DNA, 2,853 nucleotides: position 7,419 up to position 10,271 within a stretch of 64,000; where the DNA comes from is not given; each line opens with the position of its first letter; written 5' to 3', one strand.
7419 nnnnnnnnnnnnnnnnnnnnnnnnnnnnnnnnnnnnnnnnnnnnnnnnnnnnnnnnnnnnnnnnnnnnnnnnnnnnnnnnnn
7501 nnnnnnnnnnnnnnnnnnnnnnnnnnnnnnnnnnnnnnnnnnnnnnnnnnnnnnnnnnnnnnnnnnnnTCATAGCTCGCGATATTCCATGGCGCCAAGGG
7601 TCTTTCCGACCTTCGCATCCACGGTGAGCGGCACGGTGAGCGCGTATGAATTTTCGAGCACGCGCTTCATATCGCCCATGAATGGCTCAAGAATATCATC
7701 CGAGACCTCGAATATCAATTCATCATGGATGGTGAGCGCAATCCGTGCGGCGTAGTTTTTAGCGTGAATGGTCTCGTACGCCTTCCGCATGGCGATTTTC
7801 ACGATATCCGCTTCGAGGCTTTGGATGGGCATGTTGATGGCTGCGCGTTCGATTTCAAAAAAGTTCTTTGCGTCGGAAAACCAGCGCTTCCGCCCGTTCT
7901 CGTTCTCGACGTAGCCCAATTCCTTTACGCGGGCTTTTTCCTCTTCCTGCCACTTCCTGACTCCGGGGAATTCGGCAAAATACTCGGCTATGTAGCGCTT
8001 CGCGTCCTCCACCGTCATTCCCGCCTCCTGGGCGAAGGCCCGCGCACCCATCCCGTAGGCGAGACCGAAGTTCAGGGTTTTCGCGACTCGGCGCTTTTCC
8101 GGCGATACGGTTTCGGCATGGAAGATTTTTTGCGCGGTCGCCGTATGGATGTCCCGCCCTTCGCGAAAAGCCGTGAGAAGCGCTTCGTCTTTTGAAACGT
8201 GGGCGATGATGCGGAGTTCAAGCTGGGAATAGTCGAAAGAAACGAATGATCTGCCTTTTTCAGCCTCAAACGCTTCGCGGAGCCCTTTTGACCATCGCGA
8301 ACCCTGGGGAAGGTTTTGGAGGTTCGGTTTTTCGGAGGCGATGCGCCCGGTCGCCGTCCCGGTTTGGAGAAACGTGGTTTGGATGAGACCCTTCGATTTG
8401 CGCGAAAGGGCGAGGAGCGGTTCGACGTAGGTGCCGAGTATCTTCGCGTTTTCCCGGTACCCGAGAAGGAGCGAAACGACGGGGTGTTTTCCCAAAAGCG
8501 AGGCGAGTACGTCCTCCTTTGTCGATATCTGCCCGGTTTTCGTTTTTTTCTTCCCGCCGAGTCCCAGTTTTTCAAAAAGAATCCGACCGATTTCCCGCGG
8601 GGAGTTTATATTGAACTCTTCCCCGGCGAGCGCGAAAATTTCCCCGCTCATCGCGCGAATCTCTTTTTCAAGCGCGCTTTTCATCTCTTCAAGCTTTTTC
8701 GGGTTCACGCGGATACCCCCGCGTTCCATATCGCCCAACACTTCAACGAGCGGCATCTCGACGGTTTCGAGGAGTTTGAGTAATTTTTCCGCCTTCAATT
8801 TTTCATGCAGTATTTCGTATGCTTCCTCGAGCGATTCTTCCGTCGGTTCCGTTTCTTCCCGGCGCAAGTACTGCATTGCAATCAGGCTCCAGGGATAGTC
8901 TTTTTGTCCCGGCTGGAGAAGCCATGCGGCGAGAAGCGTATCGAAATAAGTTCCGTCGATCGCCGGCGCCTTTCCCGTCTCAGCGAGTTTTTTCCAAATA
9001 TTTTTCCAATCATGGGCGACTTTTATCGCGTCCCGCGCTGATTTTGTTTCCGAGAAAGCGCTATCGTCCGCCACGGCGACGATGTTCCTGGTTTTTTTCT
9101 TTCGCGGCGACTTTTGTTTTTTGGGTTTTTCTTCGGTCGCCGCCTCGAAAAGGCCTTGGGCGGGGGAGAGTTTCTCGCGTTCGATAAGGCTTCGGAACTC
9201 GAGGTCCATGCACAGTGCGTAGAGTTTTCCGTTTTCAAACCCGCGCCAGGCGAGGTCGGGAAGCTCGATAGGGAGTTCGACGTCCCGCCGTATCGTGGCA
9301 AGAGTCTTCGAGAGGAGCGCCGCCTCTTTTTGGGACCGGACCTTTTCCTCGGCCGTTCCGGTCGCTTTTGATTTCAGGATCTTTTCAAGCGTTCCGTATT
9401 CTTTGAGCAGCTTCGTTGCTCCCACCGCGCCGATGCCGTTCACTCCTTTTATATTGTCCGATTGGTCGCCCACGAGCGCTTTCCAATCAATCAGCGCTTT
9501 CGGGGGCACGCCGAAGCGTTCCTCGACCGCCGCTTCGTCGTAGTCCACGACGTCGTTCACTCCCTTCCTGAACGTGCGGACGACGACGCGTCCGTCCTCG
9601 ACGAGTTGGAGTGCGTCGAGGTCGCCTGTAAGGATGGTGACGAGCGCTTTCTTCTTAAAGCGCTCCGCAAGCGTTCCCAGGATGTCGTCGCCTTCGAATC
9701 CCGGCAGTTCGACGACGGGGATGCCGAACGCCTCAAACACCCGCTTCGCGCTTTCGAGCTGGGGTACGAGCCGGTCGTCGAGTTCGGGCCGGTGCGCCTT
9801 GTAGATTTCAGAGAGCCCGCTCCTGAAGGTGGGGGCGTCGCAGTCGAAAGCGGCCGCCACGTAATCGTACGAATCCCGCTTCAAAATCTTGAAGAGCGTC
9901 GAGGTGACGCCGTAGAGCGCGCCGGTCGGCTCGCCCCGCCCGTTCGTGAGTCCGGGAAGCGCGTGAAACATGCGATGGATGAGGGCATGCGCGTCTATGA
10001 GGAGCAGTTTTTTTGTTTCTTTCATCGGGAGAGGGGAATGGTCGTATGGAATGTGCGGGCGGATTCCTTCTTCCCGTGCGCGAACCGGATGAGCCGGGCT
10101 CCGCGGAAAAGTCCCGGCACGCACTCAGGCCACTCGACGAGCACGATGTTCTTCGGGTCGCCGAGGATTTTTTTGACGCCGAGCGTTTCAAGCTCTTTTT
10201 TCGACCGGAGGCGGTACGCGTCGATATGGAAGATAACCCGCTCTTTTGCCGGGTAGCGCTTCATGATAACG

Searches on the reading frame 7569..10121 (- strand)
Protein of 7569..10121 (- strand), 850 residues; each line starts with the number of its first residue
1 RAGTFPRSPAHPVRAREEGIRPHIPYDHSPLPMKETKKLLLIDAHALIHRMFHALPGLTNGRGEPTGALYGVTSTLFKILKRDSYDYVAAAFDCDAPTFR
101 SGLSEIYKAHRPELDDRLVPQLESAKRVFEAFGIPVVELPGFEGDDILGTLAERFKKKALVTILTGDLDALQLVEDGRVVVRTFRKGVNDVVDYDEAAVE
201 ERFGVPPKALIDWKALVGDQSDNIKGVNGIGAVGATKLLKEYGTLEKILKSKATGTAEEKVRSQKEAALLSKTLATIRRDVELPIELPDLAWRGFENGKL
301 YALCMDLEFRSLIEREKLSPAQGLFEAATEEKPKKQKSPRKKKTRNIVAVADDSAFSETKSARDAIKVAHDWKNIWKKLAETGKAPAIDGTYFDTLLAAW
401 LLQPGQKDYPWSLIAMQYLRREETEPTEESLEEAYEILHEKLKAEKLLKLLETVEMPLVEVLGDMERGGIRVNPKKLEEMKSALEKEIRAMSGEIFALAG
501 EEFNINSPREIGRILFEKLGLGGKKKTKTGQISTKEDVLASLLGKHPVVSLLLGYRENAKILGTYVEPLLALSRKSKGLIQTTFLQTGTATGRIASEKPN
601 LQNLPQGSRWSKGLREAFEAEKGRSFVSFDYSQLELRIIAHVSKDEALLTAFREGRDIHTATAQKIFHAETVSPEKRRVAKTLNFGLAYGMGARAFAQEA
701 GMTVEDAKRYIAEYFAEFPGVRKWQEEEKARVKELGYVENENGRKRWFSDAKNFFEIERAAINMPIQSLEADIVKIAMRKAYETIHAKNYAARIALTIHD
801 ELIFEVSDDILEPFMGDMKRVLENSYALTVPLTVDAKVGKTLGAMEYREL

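Call 59: search_protein_families(library=pfam, proteins=[window:7569-10121:-], max_evalue=0.00001)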
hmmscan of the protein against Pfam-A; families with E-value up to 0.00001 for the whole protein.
window:7569-10121:- (850 aa): 3 families
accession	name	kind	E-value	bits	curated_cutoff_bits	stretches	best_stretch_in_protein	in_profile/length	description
PF00476.26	DNA_pol_A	-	3.6e-122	408.4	34.3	1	475-842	2-379/381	DNA polymerase family A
PF02739.22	5_3_exonuc_N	-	1.1e-46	159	34.3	1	38-204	1-164/164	5'-3' exonuclease, N-terminal resolvase-like domain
PF01367.25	5_3_exonuc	-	1.7e-27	96.2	40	1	205-296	1-95/97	5'-3' exonuclease, C-terminal SAM fold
